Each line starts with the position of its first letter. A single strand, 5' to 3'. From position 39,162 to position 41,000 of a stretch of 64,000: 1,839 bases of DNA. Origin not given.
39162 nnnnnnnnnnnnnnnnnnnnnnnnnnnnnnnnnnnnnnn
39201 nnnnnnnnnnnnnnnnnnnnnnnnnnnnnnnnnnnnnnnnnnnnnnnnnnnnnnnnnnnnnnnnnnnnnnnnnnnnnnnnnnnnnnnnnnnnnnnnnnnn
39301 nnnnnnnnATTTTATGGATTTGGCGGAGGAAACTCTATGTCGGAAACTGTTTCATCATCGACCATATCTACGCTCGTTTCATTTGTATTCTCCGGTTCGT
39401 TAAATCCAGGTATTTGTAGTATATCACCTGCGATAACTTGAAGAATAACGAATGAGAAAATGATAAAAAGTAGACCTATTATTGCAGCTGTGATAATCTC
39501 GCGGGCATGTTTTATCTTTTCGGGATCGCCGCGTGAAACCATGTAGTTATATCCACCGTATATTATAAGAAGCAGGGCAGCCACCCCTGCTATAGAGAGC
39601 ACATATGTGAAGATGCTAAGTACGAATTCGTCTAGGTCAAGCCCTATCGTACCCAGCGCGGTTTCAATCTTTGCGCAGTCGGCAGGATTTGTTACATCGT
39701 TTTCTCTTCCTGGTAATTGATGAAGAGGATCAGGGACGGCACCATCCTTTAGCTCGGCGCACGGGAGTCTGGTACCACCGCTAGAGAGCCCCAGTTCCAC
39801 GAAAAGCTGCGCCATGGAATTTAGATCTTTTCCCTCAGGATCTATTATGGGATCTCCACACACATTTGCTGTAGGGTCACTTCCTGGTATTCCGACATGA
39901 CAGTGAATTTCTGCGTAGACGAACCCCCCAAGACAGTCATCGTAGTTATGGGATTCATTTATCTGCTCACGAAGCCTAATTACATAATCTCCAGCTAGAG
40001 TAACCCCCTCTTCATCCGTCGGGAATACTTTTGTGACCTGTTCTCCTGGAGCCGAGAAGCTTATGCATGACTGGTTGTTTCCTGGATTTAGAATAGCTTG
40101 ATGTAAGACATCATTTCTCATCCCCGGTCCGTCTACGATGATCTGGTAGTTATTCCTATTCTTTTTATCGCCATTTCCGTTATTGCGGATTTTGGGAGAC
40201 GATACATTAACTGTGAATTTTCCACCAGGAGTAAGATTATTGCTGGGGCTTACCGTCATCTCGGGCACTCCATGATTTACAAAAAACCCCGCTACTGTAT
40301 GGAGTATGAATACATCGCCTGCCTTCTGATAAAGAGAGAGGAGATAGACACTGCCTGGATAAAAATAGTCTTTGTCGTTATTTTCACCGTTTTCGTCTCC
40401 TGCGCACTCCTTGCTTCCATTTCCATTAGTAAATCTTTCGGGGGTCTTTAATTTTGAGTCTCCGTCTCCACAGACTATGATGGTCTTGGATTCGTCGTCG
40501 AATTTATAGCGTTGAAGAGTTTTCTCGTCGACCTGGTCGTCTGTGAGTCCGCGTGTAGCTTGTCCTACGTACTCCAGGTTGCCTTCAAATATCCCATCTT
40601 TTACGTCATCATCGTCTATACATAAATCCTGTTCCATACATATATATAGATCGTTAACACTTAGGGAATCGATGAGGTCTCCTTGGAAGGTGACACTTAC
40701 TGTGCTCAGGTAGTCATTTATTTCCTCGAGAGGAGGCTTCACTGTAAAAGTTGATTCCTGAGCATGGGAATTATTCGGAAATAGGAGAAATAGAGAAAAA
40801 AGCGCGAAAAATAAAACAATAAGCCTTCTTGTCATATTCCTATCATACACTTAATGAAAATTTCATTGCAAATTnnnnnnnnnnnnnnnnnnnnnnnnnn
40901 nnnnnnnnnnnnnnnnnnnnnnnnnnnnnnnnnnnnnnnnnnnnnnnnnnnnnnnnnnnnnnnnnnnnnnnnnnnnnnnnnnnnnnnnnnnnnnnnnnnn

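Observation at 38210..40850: Four tandem paralogous pilin-like genes, one fused to a roughly 400-aa Cys-rich secreted ectodomain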

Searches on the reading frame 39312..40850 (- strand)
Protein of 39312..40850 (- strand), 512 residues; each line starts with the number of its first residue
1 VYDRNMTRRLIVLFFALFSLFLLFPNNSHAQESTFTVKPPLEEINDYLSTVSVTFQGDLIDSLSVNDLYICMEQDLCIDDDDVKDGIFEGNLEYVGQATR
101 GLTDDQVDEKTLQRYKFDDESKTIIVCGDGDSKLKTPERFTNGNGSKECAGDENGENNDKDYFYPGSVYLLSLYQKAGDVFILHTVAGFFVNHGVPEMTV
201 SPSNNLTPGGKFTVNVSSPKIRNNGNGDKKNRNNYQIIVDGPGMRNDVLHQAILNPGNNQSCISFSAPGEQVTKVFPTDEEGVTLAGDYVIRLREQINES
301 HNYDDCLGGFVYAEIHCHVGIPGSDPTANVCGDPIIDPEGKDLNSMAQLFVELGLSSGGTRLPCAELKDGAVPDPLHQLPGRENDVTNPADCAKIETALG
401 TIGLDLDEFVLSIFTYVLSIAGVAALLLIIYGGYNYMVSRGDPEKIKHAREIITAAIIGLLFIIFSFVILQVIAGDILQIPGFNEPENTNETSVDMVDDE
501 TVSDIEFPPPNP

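Call 3: search_protein_families(library=pfam, proteins=[window:39312-40850:-], max_evalue=0.1)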
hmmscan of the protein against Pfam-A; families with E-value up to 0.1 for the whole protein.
window:39312-40850:- (512 aa): 3 families
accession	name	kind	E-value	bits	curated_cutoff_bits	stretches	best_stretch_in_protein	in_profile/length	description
PF18895.5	T4SS_pilin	-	7.3e-09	36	26.6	1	408-473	7-71/71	Type IV secretion system pilin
PF04956.18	TrbC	-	0.00032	21.3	27.9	0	6-52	6-53/98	TrbC/VIRB2 pilin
PF04093.17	MreD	-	0.071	13.6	24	0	416-478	67-125/158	rod shape-determining protein MreD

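Call 11: find_homologous_proteins(query=window:39312-40850:-, max_evalue=0.001)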
Query window:39312-40850:- (512 aa): 97 proteins with E <= 0.001 among 8000 candidates.
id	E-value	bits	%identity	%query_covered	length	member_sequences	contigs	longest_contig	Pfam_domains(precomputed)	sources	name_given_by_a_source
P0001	0.0e+0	1160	100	99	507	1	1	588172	PF18895.6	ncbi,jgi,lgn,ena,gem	-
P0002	2.3e-94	335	38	99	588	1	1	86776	PF18895.6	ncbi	-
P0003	1.0e-76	277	33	93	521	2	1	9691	PF18895.6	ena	-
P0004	1.2e-66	244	34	94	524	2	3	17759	PF18895.6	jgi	-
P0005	7.2e-60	221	35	87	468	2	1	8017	-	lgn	-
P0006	1.3e-59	220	35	89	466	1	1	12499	PF18895.6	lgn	-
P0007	3.3e-56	209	36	98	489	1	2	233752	PF18895.6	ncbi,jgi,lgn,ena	-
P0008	1.7e-54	204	34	93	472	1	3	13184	PF18895.6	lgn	-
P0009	6.9e-53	198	34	99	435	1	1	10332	PF18895.6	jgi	jgi:hypothetical protein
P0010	2.9e-52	196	39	69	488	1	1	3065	PF18895.6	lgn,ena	-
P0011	2.6e-47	180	34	92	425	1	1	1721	PF18895.6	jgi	-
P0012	1.8e-46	177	37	71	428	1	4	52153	PF18895.6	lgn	-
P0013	5.2e-46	176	34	89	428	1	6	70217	PF18895.6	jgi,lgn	-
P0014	1.2e-45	174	33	94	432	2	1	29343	PF18895.6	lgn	-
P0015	1.3e-45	174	34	89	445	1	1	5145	PF18895.6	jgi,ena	-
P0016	3.8e-44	169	32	90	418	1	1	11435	PF18895.6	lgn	-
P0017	9.3e-44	168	33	92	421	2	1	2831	PF18895.6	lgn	-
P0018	1.4e-43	168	37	71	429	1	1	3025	PF18895.6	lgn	-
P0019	1.7e-42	164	37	65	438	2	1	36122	PF18895.6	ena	-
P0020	6.3e-42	162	32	94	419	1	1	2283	PF18895.6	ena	-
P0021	1.5e-41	161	33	92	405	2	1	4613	PF18895.6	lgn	-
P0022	4.0e-41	159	37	66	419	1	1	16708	PF18895.6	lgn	-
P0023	5.7e-35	139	34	72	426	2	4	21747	PF18895.6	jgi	-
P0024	7.3e-35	139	30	88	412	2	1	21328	PF18895.6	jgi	-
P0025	1.3e-34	138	42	21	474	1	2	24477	PF18895.6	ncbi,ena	-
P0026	4.0e-33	133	32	88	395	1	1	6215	PF18895.6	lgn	-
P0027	1.3e-29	121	28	93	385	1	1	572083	PF18895.6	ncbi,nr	ncbi:pilin [Patescibacteria group bacterium]|nr:pilin [Patescibacteria group bacterium]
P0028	2.3e-29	121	34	71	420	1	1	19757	PF18895.6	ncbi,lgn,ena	-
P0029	7.7e-29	119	33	70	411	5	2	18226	PF18895.6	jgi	-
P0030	5.4e-28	116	32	71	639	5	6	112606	PF18895.6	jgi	-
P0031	1.1e-27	115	30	86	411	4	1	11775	PF18895.6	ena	-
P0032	7.2e-27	112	31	72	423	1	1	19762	PF18895.6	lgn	-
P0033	1.2e-25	108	30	71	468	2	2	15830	PF18895.6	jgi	-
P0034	1.3e-25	108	28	94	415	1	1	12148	PF18895.6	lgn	-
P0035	2.8e-25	107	30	86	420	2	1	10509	PF18895.6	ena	-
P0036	3.4e-25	107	64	18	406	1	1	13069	PF18895.6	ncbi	-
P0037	1.3e-23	102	49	24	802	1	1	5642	PF18895.6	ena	-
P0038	1.3e-23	102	60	19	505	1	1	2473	PF18895.6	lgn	-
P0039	2.5e-23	101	50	23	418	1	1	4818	PF18895.6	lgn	-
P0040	5.2e-23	100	46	29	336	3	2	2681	PF18895.6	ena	-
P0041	8.2e-23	99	53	22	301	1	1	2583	PF18895.6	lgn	-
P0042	9.2e-23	99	55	21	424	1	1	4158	PF18895.6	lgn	-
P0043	1.0e-22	99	50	22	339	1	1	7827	PF18895.6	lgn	-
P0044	1.3e-22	98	51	22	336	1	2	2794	PF18895.6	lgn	-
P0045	1.6e-22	98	60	18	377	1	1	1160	PF18895.6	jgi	jgi:hypothetical protein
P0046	1.7e-22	98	58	18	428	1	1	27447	PF18895.6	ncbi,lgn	-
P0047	2.1e-22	98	55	21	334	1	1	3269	PF18895.6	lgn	-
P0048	3.6e-22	97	50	21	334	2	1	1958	PF18895.6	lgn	-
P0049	4.4e-22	97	33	71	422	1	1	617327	PF18895.6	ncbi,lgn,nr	ncbi:MAG: hypothetical protein HYT08_03235 [Candidatus Levybacteria bacterium]|nr:hypothetical prote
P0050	5.3e-22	96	56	19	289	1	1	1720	PF18895.6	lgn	-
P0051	8.3e-22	96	50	24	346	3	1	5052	PF18895.6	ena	-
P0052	2.5e-21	94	50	22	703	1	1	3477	PF18895.6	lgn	-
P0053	2.5e-21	94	60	17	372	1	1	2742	PF18895.6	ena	-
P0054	3.2e-21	94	46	23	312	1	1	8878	PF18895.6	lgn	-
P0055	3.4e-21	94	47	25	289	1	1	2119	PF18895.6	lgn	-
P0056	4.0e-21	93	44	23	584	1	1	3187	PF18895.6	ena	-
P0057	5.8e-21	93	55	18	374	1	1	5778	PF18895.6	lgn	-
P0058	5.8e-21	93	50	21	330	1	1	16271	PF18895.6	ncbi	-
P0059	8.2e-21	92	46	25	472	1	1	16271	PF18895.6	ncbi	-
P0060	1.1e-20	92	49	20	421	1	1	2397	PF18895.6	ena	-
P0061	1.2e-20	92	55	18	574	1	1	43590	PF18895.6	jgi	jgi:hypothetical protein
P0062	1.5e-20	92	60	18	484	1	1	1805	PF18895.6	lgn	-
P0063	1.9e-20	91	60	17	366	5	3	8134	PF18895.6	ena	-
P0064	2.1e-20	91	56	18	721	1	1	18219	PF18895.6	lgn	-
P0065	2.1e-20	91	50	22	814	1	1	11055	PF18895.6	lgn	-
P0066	5.9e-20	90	52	22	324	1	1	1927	PF18895.6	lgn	-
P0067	1.0e-19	89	58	17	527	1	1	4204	PF18895.6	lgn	-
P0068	2.0e-19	88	56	19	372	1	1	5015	PF18895.6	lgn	-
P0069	2.0e-19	88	43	28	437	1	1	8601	PF18895.6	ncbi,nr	ncbi:MAG: hypothetical protein Q8P26_02900 [Candidatus Levybacteria bacterium]|nr:hypothetical prote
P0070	4.5e-19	87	55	18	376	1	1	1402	PF18895.6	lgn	-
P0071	5.0e-19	87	34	47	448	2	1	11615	PF18895.6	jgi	-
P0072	8.6e-19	86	51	21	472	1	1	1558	PF18895.6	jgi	-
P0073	1.0e-18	86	54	18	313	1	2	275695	PF18895.6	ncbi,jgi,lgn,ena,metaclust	metaclust:\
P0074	1.2e-18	85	56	18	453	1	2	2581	PF18895.6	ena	-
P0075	1.2e-18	85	60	17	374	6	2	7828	PF18895.6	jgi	-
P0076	1.4e-18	85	52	18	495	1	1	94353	PF18895.6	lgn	-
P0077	1.8e-18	85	51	22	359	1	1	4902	PF18895.6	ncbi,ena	-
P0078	2.5e-18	84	30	76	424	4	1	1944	PF18895.6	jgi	-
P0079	1.1e-17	82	55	18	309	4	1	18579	PF18895.6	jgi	-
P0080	1.4e-17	82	54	18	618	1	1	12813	PF18895.6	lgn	-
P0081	2.8e-17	81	54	18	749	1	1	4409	PF18895.6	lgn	-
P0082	3.7e-17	80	54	17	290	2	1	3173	PF18895.6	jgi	-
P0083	1.1e-16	79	50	19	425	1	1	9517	PF18895.6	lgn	-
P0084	1.4e-14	72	47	19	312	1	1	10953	PF18895.6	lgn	-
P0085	3.4e-12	64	38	24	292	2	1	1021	PF18895.6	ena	-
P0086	3.9e-12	64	45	17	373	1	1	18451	PF18895.6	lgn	-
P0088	5.9e-12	63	46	18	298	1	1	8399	PF18895.6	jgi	-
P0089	1.0e-11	62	38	17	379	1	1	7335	PF18895.6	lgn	-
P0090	1.4e-11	62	42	19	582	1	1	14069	PF18895.6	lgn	-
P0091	2.7e-11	61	35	34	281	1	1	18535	PF18895.6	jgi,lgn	-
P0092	3.4e-11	61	45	17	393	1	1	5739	PF18895.6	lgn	-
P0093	1.2e-10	59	41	18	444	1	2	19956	PF18895.6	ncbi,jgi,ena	-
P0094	6.5e-9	53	50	13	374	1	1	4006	PF18895.6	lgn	-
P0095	3.5e-6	44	28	14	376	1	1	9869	PF18895.6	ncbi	-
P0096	2.0e-5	42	48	12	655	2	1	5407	PF00801.27,PF18895.6,PF07705.18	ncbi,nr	ncbi:hypothetical protein IH981_02935, partial [Patescibacteria group bacterium]|nr:hypothetical pro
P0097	2.2e-5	42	46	10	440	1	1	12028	PF18895.6,PF19590.5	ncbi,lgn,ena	-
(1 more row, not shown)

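Call 12: list_cluster_members(proteins=[P0001, P0002, P0007, P0027, P0049])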
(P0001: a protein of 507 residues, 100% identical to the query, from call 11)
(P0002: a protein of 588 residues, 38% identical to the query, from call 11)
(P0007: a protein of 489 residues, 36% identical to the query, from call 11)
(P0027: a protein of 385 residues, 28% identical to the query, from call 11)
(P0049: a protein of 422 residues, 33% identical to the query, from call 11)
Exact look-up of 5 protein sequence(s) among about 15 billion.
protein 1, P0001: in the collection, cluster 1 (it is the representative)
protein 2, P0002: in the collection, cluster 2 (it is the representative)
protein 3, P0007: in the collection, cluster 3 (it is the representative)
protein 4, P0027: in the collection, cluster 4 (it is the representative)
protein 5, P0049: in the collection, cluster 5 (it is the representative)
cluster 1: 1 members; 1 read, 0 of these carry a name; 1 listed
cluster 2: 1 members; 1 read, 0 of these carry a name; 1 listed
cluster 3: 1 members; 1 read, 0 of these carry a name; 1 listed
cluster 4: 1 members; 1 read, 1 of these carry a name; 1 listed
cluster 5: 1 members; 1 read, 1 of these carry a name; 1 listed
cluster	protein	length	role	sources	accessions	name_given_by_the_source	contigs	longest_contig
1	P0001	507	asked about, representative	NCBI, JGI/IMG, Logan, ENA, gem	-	-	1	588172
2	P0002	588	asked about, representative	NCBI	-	-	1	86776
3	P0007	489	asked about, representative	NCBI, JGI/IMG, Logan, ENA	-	-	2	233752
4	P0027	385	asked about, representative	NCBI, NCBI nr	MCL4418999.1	pilin [Patescibacteria group bacterium]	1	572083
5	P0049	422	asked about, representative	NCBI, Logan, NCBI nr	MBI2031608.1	MAG: hypothetical protein HYT08_03235 [Candidatus Levybacteria bacterium] | hypothetical protein [Candidatus Levybacteria bacterium]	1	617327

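Call 24: find_related_loci(query=A2, collection=genome_contigs, flank=10000)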
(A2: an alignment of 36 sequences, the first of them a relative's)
Query A2 (507 aa) in genome_contigs; peptide patterns used: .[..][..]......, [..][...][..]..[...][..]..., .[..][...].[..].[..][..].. (x = any residue, [..] = any of these).
562 stretches matched a pattern; 298 encode a relative of the query (tblastn E <= 1e-3); the best 80 are kept; 80 distinct loci.
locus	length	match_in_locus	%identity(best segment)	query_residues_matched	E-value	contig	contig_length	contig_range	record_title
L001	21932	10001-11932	38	23-504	8e-97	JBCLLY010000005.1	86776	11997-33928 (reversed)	Candidatus Levyibacteriota bacterium isolate SLM_LV1_02b-C10 Node_5_length_86776_cov_74.949587, whole genome shotgun seq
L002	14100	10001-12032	38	28-479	1e-77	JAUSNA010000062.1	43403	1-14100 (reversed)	MAG: Candidatus Levyibacteriota bacterium isolate E19_metabat.bin.104 E19_k141_70057, whole genome shotgun sequence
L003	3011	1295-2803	33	20-478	1e-73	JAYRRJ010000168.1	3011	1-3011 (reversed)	MAG: Candidatus Levyibacteriota bacterium isolate XM1_ASGE3bin.27 k141_1077458, whole genome shotgun sequence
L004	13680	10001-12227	31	30-479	3e-66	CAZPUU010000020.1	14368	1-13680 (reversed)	MAG TPA_asm: uncultured Gammaproteobacteria bacterium isolate SRP192515_co2_165 genome assembly, contig: NODE_3495_lengt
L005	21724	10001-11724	34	21-490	3e-65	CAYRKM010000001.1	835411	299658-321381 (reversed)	MAG TPA_asm: uncultured Gammaproteobacteria bacterium isolate SRP292972_co1_108 genome assembly, contig: NODE_7_length_8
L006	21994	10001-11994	33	22-479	7e-65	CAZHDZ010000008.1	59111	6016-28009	MAG TPA_asm: uncultured Gammaproteobacteria bacterium isolate SRP286056_co1_222 genome assembly, contig: NODE_480_length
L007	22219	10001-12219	36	1-504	5e-64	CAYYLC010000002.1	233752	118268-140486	MAG TPA_asm: uncultured Gammaproteobacteria bacterium isolate binchicken_co173_361 genome assembly, contig: NODE_65_leng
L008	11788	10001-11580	33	19-483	1e-58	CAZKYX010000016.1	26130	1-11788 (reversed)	MAG TPA_asm: uncultured Gammaproteobacteria bacterium isolate SRP286056_co1_17 genome assembly, contig: NODE_2114_length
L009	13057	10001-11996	31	21-480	2e-50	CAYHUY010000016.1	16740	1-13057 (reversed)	MAG TPA_asm: uncultured Gammaproteobacteria bacterium isolate ERP119705_co16_474 genome assembly, contig: NODE_2718_leng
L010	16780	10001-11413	28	5-480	6e-48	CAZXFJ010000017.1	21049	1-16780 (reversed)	MAG TPA_asm: uncultured Gammaproteobacteria bacterium isolate SRP292972_co1_15 genome assembly, contig: NODE_1159_length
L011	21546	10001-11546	30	30-477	6e-44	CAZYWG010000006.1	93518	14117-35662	MAG TPA_asm: uncultured Gammaproteobacteria bacterium isolate SRP200132_co1_187 genome assembly, contig: NODE_270_length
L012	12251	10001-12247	30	38-480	4e-42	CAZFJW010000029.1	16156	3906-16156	MAG TPA_asm: uncultured Gammaproteobacteria bacterium isolate SRP342105_co1_31 genome assembly, contig: NODE_4856_length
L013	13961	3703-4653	32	119-480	4e-39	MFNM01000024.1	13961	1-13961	MAG: Candidatus Levybacteria bacterium RIFCSPHIGHO2_01_FULL_37_33 rifcsphigho2_01_scaffold_28904, whole genome shotgun s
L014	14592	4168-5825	34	118-479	1e-38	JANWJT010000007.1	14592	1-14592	MAG: Candidatus Microgenomates bacterium isolate CRAIB_MAG74 c_000000043336, whole genome shotgun sequence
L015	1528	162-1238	29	26-480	3e-39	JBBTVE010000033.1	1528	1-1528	MAG: Patescibacteria group bacterium isolate H52-bin098_1 H52_bin098_1_000000000033, whole genome shotgun sequence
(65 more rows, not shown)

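Call 28: predict_structure(alignment_id=A2)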
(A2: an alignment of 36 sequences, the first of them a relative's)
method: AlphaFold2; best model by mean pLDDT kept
length: 507 residues; sequences in the alignment: 36
mean_pLDDT: 79.6   pTM: 0.65
mean pLDDT of the five models: 79.6, 77.9, 77.1, 76.9, 76.6
residues with pLDDT >= 90: 191; 70-90: 192; 50-70: 68; < 50: 56
segments of 3 or more residues with pLDDT < 50: 21-24, 136-138, 242-249, 351-355, 372-378, 482-502, 504-507
pLDDT, mean of each block of 10 residues (from residue 1): 83 75 63 92 92 90 93 96 90 96 87 87 91 57 56 72 94 96 94 93 92 83 72 86 47 79 93 83 94 64 89 88 88 86 70 53 76 49 74 81 81 84 89 89 90 88 79 64 47 45 45
secondary structure, 60 per line:
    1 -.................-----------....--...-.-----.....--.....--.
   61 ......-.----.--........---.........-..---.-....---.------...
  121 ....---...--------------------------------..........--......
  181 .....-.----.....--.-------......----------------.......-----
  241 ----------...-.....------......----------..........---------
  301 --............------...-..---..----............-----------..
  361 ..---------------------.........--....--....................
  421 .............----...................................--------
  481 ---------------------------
elements in order: H2-18 E30-33 E46-50 H53-57 E63-66 H76-83 H87-95 H104-107 E118-124 E128-130 E163-172 E175-185 E192-196 E207-212 E229-235 E255-259 E266-271 E282-291 E303-314 H336-347 E359-362 E387-392 E395-398 H401-433 H438-472

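Call 37: search_protein_families(library=ncbifam, proteins=[window:39312-40850:-], max_evalue=0.01)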
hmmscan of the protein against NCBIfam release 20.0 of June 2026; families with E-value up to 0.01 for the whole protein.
window:39312-40850:- (512 aa): 2 families
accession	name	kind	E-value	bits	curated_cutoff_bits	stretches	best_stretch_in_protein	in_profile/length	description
NF045849.1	ICE_MMCAP2_0565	equivalog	8.1e-08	31.8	40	1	407-476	10-79/80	Mbov_0395 family pilin-like conjugal transfer protein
NF045848.1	MMCAP2_0566_fam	domain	0.0026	17.1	90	1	412-475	56-121/322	MMCAP2_0566 family conjugal transfer protein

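Call 58: find_encoding_contigs(protein=P0001, flank=3000, max_places=3)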
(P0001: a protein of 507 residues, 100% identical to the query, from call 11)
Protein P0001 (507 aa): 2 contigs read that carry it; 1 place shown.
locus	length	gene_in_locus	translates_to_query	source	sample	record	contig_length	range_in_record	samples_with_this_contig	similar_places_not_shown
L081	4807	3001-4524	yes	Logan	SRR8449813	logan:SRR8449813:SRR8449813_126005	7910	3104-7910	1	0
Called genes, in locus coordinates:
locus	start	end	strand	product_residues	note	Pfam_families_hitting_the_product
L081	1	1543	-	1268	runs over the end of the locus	-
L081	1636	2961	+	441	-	PF00486:Trans_reg_C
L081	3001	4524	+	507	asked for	PF18895:T4SS_pilin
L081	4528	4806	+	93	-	?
